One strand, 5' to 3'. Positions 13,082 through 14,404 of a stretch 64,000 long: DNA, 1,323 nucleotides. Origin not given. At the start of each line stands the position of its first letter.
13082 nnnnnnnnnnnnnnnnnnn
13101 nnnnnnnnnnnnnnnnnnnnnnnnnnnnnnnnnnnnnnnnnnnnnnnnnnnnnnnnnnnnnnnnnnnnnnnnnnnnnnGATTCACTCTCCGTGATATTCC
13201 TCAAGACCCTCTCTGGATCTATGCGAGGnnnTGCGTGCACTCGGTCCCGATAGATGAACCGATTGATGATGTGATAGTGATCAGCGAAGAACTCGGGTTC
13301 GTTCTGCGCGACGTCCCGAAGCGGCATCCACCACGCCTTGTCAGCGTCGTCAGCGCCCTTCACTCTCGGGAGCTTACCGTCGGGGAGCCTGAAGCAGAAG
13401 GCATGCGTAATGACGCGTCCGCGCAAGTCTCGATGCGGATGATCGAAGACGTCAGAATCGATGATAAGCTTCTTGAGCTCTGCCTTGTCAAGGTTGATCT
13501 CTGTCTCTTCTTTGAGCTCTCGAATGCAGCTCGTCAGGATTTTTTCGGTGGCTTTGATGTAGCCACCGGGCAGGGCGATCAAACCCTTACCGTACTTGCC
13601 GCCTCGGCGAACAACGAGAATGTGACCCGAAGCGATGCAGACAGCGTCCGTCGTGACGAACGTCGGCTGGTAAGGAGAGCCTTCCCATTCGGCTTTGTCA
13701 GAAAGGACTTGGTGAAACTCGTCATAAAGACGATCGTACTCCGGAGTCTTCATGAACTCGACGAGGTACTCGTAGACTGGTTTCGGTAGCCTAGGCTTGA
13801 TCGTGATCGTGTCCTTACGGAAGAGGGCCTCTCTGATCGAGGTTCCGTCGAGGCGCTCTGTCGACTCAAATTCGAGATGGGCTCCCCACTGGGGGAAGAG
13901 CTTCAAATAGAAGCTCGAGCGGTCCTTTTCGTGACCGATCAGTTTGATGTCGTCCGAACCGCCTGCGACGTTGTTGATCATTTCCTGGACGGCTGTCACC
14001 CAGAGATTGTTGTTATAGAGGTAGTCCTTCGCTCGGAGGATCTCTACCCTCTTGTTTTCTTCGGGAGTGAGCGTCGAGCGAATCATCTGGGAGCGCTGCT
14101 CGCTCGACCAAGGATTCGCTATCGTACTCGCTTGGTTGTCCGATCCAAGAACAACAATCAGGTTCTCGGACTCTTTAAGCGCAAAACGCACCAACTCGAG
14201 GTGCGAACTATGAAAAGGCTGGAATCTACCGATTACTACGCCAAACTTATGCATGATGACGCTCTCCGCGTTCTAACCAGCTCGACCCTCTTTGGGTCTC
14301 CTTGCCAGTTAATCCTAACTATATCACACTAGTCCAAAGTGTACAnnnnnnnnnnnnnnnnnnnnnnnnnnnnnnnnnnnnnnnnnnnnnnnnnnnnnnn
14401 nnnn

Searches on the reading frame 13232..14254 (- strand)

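Call 42: search_protein_families(library=pfam, proteins=[window:13232-14254:-], max_evalue=0.001)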
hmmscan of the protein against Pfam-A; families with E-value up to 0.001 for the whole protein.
window:13232-14254:- (341 aa): 2 families
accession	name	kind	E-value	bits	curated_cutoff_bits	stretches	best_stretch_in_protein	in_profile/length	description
PF00293.34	NUDIX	-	9.2e-14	52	21.1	1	204-332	8-133/134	NUDIX domain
PF01467.32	CTP_transf_like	-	6.4e-11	43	21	1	7-72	2-71/133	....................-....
